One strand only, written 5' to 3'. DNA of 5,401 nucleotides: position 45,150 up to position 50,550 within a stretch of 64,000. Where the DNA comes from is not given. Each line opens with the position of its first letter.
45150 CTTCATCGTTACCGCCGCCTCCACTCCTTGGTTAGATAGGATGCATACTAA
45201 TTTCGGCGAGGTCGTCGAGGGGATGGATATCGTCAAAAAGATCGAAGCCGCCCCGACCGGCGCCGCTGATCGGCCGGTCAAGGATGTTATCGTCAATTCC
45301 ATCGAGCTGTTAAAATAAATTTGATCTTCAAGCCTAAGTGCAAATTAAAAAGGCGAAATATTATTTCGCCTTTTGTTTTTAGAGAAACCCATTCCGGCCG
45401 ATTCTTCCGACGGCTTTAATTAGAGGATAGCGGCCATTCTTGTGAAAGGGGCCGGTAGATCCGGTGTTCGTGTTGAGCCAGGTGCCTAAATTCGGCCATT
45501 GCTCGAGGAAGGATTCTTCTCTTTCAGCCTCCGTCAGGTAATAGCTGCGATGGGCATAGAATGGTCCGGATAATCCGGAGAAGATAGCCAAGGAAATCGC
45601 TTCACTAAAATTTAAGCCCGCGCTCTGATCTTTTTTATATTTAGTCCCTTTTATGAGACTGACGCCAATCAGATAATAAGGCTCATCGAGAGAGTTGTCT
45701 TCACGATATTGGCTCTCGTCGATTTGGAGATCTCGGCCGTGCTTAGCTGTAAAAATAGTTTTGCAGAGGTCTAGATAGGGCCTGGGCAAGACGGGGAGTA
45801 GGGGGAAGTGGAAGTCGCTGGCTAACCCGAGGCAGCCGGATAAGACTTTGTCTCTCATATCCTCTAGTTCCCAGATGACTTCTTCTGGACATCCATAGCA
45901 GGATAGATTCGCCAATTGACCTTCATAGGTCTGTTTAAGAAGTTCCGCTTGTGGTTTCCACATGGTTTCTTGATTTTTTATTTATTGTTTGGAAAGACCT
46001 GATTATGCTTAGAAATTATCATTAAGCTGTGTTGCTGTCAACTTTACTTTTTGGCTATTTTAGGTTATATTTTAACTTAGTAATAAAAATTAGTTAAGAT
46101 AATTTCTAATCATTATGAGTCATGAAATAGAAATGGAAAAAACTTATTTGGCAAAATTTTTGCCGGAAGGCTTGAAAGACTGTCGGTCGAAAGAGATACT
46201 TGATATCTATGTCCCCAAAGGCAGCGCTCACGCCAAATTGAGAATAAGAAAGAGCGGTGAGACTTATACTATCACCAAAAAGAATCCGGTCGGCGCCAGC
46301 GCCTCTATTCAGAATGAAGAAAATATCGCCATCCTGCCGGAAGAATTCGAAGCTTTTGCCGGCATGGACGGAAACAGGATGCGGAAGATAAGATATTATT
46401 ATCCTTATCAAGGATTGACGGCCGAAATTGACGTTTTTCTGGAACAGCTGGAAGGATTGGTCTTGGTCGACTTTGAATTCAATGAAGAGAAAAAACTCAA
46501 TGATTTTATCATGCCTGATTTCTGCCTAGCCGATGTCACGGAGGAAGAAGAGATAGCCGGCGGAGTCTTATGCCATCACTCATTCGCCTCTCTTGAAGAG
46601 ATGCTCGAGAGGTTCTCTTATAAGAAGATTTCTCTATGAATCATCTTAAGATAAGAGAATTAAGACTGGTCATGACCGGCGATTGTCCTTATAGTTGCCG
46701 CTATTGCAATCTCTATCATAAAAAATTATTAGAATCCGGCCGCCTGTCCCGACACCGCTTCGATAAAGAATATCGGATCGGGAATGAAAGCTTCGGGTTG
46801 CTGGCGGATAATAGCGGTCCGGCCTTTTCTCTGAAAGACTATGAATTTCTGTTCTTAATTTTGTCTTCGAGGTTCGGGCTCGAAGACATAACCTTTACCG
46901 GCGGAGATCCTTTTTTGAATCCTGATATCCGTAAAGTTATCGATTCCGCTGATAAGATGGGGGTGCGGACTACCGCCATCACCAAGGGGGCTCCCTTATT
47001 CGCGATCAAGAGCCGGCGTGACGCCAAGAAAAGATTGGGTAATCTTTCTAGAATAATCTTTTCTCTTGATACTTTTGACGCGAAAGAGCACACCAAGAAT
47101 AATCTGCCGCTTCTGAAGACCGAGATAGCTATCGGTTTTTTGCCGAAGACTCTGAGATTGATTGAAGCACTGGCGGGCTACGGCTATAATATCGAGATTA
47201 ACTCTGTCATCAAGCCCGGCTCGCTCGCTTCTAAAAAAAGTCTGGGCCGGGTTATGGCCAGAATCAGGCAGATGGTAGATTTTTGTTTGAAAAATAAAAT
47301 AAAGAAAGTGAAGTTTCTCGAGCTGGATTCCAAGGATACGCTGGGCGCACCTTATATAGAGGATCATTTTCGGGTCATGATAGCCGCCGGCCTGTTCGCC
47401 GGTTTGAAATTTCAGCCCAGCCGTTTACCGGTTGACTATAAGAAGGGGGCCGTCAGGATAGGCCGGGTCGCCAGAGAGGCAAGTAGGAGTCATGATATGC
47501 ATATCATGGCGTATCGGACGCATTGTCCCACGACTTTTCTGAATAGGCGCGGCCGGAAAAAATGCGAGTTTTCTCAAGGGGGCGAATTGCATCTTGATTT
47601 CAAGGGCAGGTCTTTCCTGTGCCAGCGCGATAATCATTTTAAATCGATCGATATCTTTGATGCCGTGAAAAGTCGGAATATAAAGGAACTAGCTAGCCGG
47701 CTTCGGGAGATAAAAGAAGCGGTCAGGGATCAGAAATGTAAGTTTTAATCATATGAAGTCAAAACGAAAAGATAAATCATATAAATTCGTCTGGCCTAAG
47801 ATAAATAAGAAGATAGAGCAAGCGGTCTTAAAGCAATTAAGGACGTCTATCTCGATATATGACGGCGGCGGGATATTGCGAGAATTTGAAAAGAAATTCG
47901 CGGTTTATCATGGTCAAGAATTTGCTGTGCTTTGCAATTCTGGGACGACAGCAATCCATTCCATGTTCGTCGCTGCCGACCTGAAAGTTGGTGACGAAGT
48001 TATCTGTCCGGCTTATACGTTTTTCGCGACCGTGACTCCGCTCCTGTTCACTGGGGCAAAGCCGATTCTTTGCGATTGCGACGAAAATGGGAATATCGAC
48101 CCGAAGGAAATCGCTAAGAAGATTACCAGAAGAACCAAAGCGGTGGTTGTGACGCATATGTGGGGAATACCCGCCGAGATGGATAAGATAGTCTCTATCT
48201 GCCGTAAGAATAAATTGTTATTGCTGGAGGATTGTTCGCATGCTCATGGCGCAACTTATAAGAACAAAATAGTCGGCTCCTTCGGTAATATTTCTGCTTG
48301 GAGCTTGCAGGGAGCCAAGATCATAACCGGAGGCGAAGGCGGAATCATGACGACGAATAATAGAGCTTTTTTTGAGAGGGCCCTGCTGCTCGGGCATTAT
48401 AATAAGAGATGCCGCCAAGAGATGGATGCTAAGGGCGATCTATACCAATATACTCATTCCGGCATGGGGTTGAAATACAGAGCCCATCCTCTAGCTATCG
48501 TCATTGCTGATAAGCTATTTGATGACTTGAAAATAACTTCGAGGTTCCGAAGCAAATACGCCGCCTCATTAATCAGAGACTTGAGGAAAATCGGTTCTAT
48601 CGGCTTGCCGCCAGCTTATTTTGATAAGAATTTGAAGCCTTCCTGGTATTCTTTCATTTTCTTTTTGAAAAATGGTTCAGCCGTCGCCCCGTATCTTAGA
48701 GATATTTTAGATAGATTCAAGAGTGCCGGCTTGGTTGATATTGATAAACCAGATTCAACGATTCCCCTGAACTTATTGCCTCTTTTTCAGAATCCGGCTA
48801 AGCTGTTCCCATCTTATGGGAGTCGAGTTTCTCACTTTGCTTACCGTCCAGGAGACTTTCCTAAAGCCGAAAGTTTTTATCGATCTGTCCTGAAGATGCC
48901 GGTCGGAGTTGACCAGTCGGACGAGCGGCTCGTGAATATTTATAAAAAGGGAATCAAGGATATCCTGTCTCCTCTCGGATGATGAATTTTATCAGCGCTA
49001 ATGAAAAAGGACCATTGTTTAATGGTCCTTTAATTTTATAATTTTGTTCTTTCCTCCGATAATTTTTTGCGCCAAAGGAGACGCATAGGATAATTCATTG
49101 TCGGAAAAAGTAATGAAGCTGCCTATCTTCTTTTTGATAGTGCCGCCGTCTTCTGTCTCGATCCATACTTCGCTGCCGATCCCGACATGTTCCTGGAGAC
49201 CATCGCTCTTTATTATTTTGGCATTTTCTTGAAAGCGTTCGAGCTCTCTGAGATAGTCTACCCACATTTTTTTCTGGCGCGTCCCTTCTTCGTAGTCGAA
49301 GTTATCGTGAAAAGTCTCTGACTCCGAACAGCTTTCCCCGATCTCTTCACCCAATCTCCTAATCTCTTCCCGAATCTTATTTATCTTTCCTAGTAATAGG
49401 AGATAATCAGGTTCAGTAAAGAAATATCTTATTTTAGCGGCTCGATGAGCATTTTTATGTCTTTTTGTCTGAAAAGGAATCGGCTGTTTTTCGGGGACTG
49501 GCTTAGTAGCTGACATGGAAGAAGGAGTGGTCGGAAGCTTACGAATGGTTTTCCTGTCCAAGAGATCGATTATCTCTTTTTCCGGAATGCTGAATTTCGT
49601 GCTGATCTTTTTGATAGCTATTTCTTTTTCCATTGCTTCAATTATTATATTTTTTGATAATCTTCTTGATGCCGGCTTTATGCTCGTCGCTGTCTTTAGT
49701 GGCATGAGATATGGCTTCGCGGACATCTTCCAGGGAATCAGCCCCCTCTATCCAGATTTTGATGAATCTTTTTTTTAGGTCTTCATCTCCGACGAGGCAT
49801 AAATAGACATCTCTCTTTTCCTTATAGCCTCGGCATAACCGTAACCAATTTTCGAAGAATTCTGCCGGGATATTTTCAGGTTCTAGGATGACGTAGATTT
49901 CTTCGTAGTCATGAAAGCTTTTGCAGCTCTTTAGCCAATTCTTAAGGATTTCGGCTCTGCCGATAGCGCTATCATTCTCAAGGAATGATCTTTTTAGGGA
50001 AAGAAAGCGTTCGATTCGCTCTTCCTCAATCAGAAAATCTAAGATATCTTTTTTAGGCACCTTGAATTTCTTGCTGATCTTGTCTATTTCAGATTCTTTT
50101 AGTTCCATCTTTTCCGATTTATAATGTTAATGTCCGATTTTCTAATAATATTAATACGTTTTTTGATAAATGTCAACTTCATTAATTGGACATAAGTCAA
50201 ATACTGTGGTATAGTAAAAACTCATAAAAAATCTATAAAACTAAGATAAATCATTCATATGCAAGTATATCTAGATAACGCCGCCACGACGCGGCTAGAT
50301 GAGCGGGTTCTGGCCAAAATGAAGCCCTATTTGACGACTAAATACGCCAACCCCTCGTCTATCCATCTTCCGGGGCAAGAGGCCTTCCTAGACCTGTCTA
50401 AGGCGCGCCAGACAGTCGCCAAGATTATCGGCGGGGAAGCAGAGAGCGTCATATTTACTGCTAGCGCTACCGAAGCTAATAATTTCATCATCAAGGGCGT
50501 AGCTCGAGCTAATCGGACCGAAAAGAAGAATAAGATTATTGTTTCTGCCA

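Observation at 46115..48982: Translationally coupled CYTH / radical SAM / DegT-aminotransferase operon of unknown function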

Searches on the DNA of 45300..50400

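Call 60: search_rna_families(source=window, start=45300, end=50400, threshold=evalue, max_evalue=1)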
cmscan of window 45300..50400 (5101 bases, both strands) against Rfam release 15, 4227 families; matches with E-value up to 1: 2.
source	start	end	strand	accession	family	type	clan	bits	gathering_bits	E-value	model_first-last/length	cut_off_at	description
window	45340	45420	-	RF02029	sraA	Gene; sRNA;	-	25.6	56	0.93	1-95/95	no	sraA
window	45300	45380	+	RF02551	DapZ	Cis-reg;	-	24.7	56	0.39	7-78/78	5'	ABC transporter regulator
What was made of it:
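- Tried and rejected: Riboswitch or leader search: no Rfam hit in 45300-50400 (call 60).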
